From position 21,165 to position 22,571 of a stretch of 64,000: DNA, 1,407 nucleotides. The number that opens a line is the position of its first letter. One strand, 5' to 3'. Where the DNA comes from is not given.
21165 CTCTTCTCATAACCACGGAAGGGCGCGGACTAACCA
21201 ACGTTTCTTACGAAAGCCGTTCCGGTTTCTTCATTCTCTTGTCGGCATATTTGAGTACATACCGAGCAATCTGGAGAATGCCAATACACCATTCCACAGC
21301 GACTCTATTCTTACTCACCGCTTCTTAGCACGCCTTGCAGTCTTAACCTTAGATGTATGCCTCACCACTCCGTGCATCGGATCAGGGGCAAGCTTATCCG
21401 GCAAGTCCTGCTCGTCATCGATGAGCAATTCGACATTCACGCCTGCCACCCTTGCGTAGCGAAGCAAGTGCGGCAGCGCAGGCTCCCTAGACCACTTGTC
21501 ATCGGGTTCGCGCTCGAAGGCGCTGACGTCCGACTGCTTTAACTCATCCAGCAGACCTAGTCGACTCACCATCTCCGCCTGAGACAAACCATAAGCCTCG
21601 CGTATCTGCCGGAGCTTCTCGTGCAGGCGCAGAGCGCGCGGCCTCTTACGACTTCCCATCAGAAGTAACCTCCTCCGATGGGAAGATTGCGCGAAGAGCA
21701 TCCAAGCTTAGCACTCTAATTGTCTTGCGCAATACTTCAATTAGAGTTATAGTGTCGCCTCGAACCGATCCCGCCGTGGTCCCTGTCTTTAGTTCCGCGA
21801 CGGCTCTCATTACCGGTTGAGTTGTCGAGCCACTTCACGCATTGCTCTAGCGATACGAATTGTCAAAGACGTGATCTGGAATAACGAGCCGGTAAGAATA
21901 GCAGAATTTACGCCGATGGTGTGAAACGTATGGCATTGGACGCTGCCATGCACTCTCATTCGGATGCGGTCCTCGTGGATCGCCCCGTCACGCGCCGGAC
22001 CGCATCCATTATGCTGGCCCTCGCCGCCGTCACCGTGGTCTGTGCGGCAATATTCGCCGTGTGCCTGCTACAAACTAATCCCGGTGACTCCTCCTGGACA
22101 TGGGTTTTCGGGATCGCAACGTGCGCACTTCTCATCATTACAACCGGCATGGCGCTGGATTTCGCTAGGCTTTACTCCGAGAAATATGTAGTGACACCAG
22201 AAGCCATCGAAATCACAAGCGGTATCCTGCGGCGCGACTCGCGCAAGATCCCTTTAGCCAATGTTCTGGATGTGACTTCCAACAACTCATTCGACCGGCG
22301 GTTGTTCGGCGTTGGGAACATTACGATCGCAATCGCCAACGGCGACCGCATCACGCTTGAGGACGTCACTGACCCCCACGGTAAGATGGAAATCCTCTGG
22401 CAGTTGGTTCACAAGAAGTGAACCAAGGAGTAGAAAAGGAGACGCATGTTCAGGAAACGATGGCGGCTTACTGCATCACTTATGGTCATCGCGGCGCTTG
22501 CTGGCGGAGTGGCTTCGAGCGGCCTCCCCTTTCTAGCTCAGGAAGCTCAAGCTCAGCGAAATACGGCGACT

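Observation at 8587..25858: Tn7-like element splits the dnaN-recF junction, with canonical Tn7/glmS geometry but no tnsA/B/C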

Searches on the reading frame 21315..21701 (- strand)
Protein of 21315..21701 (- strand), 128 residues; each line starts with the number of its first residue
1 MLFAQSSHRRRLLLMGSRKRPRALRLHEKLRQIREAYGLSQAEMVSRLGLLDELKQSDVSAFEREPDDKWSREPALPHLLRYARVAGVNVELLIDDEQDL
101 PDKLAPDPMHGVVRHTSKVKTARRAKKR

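Call 5: search_protein_families(library=pfam, proteins=[window:21315-21701:-], max_evalue=0.01)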
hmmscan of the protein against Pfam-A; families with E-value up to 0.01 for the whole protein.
window:21315-21701:- (128 aa): 3 families
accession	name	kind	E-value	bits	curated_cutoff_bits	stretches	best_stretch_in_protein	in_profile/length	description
PF12844.13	HTH_19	-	0.0022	18.3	30.2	1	28-63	2-33/64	Helix-turn-helix domain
PF13560.12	HTH_31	-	0.0044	17.7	27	1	29-68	5-37/64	Helix-turn-helix domain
PF01381.28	HTH_3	-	0.0052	17.2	23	0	30-92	1-54/55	Helix-turn-helix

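Call 51: search_protein_families(library=padloc, proteins=[window:21315-21701:-], max_evalue=0.001)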
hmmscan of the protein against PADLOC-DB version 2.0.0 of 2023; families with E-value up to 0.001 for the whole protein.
window:21315-21701:- (128 aa): 2 families
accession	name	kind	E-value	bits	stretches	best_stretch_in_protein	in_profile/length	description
PDLC02926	HTH_VI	-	3.5e-05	22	1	26-95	2-62/92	-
PDLC04142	capH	-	0.00031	19.8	1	25-105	6-74/103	capH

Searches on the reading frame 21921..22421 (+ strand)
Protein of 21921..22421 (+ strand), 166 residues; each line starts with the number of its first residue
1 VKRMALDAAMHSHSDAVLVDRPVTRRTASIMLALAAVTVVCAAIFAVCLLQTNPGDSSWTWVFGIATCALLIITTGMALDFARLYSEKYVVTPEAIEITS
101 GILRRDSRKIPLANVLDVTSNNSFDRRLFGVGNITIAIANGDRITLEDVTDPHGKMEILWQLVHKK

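Call 5: search_protein_families(library=pfam, proteins=[window:21921-22421:+], max_evalue=0.01)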
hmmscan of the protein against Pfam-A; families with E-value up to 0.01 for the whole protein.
window:21921-22421:+ (166 aa): 1 family
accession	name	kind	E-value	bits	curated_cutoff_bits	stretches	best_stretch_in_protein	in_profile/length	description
PF03703.20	bPH_2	-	5.4e-10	39.8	22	1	88-149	5-66/78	Bacterial PH domain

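Call 41: find_encoding_contigs(protein=window:21930-22421:+, flank=10000, max_places=6)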
Protein window:21930-22421:+ (163 aa): 4 contigs read that carry it; 4 places shown.
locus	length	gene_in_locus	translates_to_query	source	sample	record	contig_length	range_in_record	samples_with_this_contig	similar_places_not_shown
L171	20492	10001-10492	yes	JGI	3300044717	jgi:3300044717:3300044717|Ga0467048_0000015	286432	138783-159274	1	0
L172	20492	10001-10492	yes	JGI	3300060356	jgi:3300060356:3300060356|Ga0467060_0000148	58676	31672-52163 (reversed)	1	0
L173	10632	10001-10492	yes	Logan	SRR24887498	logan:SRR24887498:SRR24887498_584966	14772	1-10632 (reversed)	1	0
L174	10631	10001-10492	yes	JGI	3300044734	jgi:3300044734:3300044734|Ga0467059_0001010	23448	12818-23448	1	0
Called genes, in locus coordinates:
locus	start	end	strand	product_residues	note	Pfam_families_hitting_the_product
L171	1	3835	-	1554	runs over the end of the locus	PF01580:FtsK_SpoIIIE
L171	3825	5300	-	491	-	-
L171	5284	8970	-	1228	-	PF14236:DruA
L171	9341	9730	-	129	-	-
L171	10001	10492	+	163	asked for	PF03703:bPH_2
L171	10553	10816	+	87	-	-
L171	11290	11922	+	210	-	PF10108:DNA_pol_B_exo2, PF13482:RNase_H_2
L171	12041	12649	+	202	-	PF08281:Sigma70_r4_2, PF04545:Sigma70_r4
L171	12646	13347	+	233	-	-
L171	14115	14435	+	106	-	-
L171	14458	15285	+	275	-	PF08722:Tn7_TnsA-like_N, PF08721:Tn7_Tnp_TnsA_C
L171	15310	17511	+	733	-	PF27165:TnsB_N, PF27135:HTH_TnsB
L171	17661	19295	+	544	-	PF05621:TniB (weak), PF13401:AAA_22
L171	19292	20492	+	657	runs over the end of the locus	PF06527:TniQ, PF15978:TnsD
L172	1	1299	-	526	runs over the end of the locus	PF00890:FAD_binding_2 (faint), PF01266:DAO, PF01593:Amino_oxidase, PF13450:NAD_binding_8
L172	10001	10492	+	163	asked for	PF03703:bPH_2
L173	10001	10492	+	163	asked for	PF03703:bPH_2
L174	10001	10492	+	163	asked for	PF03703:bPH_2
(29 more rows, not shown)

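Call 51: search_protein_families(library=padloc, proteins=[window:21930-22421:+], max_evalue=0.001)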
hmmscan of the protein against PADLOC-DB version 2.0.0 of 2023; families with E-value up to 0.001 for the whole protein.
window:21930-22421:+ (163 aa): 0 families
